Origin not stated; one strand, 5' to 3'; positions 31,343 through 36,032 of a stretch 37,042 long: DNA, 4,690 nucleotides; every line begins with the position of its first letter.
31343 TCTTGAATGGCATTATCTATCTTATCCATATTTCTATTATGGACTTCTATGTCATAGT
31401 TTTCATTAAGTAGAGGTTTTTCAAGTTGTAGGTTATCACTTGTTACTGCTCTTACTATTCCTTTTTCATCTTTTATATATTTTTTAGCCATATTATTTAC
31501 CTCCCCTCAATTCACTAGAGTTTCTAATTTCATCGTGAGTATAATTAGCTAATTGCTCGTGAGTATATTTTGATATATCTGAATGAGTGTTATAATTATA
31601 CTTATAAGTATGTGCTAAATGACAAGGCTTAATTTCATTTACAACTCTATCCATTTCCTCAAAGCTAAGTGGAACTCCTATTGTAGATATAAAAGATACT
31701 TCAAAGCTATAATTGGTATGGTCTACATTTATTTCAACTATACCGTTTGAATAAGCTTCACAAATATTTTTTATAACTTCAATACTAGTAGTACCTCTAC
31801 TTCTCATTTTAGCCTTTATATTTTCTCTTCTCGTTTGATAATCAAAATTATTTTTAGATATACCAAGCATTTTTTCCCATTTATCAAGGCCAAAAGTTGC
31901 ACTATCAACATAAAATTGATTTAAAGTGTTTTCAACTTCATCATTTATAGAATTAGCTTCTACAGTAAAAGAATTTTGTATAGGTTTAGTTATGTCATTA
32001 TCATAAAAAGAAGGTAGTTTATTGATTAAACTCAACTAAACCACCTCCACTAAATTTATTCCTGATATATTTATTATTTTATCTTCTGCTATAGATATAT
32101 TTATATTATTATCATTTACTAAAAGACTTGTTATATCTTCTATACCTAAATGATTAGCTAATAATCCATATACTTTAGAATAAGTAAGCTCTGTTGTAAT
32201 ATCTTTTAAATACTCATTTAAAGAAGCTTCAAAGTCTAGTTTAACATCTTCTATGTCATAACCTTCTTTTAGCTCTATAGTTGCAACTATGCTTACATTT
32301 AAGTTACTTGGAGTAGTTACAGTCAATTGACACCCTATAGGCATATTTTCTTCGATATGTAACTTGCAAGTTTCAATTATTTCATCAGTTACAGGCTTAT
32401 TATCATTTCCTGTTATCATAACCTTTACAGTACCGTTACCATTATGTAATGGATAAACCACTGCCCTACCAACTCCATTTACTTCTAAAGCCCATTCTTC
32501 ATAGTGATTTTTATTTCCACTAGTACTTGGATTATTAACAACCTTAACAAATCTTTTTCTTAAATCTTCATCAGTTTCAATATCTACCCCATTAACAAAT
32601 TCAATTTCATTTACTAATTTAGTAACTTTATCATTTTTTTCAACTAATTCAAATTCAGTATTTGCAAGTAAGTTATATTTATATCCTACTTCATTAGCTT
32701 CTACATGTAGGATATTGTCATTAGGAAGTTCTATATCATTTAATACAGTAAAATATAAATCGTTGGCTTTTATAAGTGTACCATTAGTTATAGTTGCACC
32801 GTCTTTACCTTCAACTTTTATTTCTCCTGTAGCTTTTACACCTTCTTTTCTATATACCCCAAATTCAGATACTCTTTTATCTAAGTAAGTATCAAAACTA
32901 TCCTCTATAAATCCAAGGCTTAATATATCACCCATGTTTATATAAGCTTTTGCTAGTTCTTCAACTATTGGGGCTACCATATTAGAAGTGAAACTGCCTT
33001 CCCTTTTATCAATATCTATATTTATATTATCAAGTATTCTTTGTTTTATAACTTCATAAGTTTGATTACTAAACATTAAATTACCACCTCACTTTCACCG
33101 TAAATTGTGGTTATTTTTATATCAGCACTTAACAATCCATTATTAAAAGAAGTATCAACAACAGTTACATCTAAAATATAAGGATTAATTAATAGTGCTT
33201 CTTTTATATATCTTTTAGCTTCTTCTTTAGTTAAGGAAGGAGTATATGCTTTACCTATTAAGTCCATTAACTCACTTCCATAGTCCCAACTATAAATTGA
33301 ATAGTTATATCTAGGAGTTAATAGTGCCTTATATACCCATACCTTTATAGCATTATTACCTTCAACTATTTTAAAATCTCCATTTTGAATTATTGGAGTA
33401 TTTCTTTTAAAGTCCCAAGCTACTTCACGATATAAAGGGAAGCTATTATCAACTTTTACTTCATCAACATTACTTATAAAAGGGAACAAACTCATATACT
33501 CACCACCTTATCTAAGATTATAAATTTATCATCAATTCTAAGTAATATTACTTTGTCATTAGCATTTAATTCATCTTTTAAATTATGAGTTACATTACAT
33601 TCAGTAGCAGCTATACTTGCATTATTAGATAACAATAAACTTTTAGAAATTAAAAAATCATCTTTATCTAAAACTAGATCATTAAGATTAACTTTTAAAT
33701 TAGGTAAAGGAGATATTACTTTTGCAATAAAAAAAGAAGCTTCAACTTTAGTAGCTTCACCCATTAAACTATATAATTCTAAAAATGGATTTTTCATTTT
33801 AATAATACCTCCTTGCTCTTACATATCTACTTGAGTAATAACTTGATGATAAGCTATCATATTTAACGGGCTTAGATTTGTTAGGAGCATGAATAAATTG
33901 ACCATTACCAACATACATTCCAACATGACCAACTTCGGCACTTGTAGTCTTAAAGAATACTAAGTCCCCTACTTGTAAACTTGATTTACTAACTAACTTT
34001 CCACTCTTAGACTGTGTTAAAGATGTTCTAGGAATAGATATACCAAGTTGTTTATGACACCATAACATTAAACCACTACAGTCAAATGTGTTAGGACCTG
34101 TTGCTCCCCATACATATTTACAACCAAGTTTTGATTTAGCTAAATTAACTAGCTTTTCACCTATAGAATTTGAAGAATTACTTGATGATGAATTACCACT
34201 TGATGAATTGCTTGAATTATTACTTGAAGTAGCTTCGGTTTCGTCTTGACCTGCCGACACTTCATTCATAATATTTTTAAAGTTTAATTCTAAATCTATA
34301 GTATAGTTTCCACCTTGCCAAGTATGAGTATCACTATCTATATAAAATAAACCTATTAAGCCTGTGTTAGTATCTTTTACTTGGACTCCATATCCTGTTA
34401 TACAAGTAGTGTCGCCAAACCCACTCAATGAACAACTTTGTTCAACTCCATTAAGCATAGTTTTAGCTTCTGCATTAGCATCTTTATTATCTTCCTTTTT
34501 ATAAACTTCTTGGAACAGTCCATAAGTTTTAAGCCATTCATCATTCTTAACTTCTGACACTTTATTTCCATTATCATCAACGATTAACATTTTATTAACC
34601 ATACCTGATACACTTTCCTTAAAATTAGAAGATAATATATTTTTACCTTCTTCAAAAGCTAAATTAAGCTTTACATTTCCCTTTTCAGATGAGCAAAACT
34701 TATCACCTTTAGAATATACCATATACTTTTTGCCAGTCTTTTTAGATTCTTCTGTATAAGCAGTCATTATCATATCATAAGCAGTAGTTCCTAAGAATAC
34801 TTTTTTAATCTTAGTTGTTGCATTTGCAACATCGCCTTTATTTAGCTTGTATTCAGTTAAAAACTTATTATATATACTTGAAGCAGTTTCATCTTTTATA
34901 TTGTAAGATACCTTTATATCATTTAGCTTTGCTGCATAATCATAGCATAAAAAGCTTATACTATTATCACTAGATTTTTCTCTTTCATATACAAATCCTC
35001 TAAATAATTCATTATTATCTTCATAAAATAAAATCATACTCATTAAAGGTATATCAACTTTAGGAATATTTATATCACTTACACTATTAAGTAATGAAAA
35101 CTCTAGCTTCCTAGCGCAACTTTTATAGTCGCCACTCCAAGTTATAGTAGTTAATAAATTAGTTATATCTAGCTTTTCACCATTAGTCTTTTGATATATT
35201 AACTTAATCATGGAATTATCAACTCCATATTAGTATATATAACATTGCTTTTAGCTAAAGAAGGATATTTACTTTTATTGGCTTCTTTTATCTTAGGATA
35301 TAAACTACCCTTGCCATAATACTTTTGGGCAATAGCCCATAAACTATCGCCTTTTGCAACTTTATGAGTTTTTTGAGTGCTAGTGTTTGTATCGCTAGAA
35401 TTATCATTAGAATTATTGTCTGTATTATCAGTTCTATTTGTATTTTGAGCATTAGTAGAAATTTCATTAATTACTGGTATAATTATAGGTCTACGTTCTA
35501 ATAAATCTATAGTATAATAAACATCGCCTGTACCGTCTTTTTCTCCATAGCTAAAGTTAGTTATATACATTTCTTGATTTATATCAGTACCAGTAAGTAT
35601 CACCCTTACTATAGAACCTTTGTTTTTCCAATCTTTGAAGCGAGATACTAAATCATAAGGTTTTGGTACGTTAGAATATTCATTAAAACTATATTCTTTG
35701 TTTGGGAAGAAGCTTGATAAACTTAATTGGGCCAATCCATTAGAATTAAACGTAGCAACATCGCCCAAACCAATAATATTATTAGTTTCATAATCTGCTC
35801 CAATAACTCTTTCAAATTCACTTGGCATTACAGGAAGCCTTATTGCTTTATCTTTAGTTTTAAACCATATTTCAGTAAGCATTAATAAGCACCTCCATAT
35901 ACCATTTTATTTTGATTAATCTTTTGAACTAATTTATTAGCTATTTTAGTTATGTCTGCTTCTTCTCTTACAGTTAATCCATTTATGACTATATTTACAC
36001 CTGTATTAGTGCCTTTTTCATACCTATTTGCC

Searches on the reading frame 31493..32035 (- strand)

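Call 61: search_protein_families(library=pfam, proteins=[window:31493-32035:-], max_evalue=0.001)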
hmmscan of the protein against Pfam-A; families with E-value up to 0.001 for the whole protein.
window:31493-32035:- (180 aa): 1 family
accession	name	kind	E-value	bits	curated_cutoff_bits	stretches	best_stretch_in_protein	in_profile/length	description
PF10076.14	Phage_Mu_Gp48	-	1.3e-25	90.4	37.4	1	7-141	7-144/150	Bacteriophage Mu-like, Gp48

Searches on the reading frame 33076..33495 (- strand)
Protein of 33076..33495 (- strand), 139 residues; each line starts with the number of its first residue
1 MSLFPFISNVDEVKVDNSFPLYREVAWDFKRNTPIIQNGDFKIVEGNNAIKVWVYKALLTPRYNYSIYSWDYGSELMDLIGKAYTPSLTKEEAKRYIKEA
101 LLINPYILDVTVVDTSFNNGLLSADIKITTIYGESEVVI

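Call 62: search_protein_families(library=pfam, proteins=[window:33076-33495:-], max_evalue=0.001)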
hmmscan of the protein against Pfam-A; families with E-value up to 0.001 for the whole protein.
window:33076-33495:- (139 aa): 1 family
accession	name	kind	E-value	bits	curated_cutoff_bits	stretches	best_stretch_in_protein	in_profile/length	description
PF10934.14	Sheath_initiator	-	4.7e-33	113.8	32.9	1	26-127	2-103/104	Contractile injection system sheath initiator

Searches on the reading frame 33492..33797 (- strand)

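Call 62: search_protein_families(library=pfam, proteins=[window:33492-33797:-], max_evalue=0.001)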
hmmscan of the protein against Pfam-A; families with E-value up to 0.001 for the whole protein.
window:33492-33797:- (101 aa): 1 family
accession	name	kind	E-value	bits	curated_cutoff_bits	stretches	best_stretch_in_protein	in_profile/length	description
PF10844.13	DUF2577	-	3.2e-14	53.5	22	1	19-97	14-96/96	Protein of unknown function (DUF2577)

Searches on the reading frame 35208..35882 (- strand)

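Call 61: search_protein_families(library=pfam, proteins=[window:35208-35882:-], max_evalue=0.001)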
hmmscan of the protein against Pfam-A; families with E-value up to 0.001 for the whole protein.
window:35208-35882:- (224 aa): 2 families
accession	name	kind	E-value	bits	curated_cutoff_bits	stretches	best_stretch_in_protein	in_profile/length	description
PF01476.26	LysM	-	2.1e-08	34.4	20.9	1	173-224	1-43/43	LysM domain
PF21821.3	Dit_like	-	3.9e-06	27.4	24.2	1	51-129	35-115/127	Dit-like phage tail protein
